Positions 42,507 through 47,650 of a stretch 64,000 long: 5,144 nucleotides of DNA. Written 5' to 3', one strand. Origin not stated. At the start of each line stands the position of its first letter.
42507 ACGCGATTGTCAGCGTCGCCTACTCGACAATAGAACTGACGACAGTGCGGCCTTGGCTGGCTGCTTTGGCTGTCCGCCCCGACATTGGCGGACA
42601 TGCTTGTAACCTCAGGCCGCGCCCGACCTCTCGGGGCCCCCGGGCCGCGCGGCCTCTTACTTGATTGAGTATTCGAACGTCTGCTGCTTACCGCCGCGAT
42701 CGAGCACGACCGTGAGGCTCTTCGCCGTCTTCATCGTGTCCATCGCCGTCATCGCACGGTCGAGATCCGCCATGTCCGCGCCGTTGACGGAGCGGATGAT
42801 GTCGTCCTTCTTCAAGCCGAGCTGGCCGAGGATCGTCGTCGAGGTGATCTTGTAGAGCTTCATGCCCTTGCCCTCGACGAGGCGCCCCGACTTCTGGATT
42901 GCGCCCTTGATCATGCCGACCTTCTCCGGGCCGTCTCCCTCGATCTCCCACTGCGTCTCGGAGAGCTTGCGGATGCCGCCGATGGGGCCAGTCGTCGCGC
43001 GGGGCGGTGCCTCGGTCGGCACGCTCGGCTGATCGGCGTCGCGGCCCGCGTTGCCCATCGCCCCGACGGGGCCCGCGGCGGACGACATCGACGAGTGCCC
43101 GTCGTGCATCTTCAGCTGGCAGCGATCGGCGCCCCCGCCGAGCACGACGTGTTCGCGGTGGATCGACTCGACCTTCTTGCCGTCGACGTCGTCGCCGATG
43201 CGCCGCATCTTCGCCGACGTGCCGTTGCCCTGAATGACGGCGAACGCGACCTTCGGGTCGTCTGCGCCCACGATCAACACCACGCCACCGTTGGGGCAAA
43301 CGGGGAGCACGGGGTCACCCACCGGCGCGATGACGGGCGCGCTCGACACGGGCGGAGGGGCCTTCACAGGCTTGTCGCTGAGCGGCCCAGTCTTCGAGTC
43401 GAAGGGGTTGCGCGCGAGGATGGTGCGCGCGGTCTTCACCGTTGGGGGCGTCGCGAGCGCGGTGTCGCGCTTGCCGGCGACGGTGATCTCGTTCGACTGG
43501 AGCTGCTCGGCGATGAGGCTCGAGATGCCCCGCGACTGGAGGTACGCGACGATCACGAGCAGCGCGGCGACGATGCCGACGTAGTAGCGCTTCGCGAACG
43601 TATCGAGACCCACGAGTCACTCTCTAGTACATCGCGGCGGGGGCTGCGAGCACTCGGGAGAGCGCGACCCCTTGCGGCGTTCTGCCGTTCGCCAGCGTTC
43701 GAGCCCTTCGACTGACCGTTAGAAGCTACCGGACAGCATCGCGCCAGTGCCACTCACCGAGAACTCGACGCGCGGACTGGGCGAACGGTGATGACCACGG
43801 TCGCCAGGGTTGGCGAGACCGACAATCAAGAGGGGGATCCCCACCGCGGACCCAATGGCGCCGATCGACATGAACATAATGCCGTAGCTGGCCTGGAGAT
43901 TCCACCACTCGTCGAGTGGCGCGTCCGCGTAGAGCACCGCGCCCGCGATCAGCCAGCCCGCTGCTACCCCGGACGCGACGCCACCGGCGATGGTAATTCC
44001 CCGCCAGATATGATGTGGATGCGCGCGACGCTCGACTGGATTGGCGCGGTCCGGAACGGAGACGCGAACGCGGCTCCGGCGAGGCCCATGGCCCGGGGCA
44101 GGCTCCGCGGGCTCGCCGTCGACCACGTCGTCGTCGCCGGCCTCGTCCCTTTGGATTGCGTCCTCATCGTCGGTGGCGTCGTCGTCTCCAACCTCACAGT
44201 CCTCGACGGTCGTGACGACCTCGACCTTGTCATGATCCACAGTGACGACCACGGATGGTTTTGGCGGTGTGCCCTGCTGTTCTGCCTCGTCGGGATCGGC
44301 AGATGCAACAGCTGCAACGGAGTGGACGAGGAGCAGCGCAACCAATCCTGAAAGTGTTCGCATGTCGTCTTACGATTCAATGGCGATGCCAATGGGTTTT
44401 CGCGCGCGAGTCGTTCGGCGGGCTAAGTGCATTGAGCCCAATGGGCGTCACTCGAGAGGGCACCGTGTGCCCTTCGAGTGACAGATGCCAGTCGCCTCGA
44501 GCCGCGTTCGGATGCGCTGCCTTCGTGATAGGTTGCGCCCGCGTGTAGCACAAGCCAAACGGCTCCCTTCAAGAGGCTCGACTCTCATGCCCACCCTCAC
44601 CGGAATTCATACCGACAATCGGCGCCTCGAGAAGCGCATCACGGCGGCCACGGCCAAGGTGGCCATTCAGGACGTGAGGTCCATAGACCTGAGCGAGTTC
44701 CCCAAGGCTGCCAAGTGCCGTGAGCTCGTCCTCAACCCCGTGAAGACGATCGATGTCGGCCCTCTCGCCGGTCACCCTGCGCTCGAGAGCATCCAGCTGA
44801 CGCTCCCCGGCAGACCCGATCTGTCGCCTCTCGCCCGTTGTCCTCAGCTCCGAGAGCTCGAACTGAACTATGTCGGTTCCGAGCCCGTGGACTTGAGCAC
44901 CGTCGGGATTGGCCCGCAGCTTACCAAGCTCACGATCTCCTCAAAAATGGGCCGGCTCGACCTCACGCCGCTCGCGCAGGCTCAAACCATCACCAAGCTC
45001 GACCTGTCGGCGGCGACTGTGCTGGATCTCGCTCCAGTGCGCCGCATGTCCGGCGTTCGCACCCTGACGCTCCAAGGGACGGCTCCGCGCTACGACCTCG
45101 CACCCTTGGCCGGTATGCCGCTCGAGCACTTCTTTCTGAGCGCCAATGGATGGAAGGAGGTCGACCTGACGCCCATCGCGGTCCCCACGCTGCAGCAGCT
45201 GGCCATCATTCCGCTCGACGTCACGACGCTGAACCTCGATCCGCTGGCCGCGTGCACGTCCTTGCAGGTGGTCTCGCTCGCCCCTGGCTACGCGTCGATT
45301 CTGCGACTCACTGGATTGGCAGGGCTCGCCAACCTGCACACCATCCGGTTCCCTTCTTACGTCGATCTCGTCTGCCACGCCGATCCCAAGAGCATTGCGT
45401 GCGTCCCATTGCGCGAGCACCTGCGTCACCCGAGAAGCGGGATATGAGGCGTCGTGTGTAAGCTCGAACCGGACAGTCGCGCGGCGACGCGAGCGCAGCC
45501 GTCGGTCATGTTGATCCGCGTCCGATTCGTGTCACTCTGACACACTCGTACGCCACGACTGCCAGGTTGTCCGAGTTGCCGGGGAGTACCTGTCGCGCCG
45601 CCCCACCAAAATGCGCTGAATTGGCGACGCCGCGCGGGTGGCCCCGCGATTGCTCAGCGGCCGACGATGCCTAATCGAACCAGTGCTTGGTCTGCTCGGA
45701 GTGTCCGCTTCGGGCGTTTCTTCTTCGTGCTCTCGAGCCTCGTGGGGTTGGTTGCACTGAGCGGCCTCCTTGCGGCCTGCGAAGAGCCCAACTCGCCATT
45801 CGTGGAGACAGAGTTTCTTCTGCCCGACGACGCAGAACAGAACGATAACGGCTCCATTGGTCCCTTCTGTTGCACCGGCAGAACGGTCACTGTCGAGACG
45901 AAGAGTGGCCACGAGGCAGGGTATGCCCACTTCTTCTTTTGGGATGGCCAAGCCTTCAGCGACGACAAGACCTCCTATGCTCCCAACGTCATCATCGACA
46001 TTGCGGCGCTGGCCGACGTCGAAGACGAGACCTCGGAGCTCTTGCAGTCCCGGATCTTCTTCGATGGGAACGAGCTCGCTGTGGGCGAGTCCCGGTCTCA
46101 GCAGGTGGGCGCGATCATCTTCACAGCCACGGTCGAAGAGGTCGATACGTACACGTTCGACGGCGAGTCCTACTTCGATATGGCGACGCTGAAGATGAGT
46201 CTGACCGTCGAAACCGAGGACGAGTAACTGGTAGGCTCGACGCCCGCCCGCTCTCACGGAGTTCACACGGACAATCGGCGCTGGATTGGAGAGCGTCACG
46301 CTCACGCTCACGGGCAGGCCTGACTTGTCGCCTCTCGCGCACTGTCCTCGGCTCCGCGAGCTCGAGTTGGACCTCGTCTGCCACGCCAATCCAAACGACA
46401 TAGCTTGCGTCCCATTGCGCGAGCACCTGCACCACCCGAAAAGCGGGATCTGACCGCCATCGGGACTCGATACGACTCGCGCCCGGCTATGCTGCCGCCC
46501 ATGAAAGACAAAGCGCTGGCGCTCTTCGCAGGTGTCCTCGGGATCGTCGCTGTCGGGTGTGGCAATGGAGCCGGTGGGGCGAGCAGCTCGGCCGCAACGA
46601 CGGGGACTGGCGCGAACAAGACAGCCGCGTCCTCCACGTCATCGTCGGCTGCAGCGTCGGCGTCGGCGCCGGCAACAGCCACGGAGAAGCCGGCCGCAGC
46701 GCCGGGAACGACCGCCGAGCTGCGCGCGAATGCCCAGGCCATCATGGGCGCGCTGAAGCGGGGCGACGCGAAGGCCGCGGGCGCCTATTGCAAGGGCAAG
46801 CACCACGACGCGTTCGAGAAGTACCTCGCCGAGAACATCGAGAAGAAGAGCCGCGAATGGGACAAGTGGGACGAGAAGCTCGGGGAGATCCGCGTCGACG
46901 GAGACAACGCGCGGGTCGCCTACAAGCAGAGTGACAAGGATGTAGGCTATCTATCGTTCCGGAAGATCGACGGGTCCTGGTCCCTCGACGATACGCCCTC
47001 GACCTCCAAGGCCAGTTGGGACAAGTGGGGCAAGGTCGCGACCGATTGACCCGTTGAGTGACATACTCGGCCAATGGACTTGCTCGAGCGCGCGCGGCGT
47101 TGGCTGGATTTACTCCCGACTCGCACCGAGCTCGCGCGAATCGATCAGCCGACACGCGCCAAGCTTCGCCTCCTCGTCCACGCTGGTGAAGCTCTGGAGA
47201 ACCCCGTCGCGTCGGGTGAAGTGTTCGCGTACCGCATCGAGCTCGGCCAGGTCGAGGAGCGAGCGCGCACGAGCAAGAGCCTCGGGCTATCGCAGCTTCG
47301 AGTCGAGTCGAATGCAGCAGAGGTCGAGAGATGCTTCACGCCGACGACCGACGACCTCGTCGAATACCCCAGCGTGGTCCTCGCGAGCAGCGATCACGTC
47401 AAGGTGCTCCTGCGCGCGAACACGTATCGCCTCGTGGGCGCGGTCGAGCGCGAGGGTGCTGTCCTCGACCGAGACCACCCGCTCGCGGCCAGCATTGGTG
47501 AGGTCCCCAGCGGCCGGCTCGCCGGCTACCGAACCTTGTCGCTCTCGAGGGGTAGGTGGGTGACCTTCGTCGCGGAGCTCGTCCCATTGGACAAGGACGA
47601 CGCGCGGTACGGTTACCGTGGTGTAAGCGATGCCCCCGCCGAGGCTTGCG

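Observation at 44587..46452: LRR gene plus a decayed, internally deleted second copy bracketing an AT-richer lipoprotein gene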

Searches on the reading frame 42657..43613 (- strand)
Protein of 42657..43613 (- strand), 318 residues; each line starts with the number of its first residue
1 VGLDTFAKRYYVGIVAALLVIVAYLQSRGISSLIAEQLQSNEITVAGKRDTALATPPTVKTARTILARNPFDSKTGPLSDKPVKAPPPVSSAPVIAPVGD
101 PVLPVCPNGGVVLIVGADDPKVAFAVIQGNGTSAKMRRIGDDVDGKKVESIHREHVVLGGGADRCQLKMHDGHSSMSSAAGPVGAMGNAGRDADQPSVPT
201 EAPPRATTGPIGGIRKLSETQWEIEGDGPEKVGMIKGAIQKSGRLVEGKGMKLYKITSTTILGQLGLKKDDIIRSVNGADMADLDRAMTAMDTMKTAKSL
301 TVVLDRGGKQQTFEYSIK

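Call 8: search_protein_families(library=pfam, proteins=[window:42657-43613:-], max_evalue=0.1)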
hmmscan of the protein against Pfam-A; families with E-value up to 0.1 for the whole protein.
window:42657-43613:- (318 aa): 3 families
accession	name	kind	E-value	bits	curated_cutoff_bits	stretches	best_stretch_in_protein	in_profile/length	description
PF13180.12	PDZ_2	-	2.8e-05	24.7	27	1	256-314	19-77/80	PDZ domain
PF11356.14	T2SSC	-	0.00017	21.9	27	1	115-159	86-131/141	Type II secretion system protein C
PF00595.29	PDZ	-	0.00079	20.2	23.2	1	248-302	24-78/81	PDZ domain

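Call 9: search_protein_families(library=ncbifam, proteins=[window:42657-43613:-], max_evalue=0.1)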
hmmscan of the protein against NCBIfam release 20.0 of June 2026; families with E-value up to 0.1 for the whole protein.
window:42657-43613:- (318 aa): 12 families
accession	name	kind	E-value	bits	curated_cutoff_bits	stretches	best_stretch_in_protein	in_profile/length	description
NF041515.1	GspC_delta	equivalog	3.7e-62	210.8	150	1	8-318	1-311/311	type II secretion system protein GspC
NF041616.1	T2SS_C_SYNERG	exception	3.8e-10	39.6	200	1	248-318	226-296/296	type II secretion system protein GspC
TIGR01713.1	typeII_sec_gspC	equivalog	1.9e-09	37.5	101.6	1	260-312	202-254/259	type II secretion system protein GspC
NF041521.1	HhoA_HhoB_HtrA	equivalog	0.0006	19.2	450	1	241-314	255-328/335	HhoA/HhoB/HtrA family serine endopeptidase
TIGR02037.1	degP_htrA_DO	subfamily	0.00071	18.6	416.2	1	247-315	257-325/434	Do family serine endopeptidase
NF040960.1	MamE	equivalog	0.0021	16.7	800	1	92-311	364-529/659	magnetosome formation protease MamE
NF007526.1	PRK10139.1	equivalog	0.0036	16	756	1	235-303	376-445/456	serine endoprotease DegQ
NF008189.1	PRK10942.1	equivalog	0.0051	15.3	720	1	235-300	398-463/477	serine endoprotease DegP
NF047968.1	SerProtHtrA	equivalog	0.0082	15.5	470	1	246-314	286-354/357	serine protease HtrA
NF041199.1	trx7_PDZ_seleno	equivalog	0.014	14.3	300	1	254-313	208-268/390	Trx7/PDZ domain-containing (seleno)protein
NF000474.1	tet_ABC_46_A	exception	0.023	13.2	1250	1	256-311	423-476/574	tetracycline efflux ABC transporter Tet(46) subunit A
NF008147.1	PRK10898.1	equivalog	0.039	13.1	408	1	248-317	278-347/352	outer membrane-stress sensor serine endopeptidase DegS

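Call 18: find_related_loci(query=window:42657-43610:-, collection=genome_contigs, flank=10000)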
Query window:42657-43610:- (317 aa) in genome_contigs; peptide patterns used: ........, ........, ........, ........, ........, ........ (x = any residue, [..] = any of these).
71 stretches matched a pattern; 5 encode a relative of the query (tblastn E <= 1e-3); 5 distinct loci.
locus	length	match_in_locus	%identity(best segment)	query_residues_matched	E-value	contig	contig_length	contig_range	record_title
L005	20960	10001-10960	48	2-317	1e-76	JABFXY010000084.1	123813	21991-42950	MAG: Polyangiaceae bacterium isolate Bin8.16 NODE_20_length_123813_cov_5.948653, whole genome shotgun sequence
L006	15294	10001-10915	42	2-317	1e-65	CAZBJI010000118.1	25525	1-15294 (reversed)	MAG TPA_asm: uncultured Polyangiaceae bacterium isolate SRP287453_co1_312 genome assembly, contig: NODE_3304_length_2552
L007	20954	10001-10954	33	1-317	6e-42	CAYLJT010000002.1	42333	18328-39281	MAG TPA_asm: uncultured Polyangiaceae bacterium isolate SRP173033_co1_384 genome assembly, contig: NODE_1213_length_4233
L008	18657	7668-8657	31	2-317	4e-33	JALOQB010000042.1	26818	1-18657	MAG: Polyangiaceae bacterium isolate Prado144 scaffold_2062, whole genome shotgun sequence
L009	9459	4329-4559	36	9-85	8e-9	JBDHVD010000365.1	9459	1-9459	MAG: Labilithrix sp. isolate AS-MESO-3CA.217 NODE_31098_length_9459_cov_3.844703, whole genome shotgun sequence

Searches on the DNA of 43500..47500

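Call 28: search_rna_families(source=window, start=43500, end=47500, threshold=evalue, max_evalue=1)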
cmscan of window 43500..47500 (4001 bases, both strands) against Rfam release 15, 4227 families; matches with E-value up to 1: 0.
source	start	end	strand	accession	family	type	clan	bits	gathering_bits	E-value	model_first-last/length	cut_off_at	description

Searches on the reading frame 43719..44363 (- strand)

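Call 8: search_protein_families(library=pfam, proteins=[window:43719-44363:-], max_evalue=0.1)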
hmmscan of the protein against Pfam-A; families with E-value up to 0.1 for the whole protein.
window:43719-44363:- (214 aa): 1 family
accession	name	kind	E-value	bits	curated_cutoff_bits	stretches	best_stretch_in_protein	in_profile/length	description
PF17062.10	Osw5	-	0.047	14.2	30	1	159-182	6-29/70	Outer spore wall 5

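Call 9: search_protein_families(library=ncbifam, proteins=[window:43719-44363:-], max_evalue=0.1)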
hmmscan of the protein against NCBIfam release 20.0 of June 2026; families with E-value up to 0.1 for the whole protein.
window:43719-44363:- (214 aa): 0 families
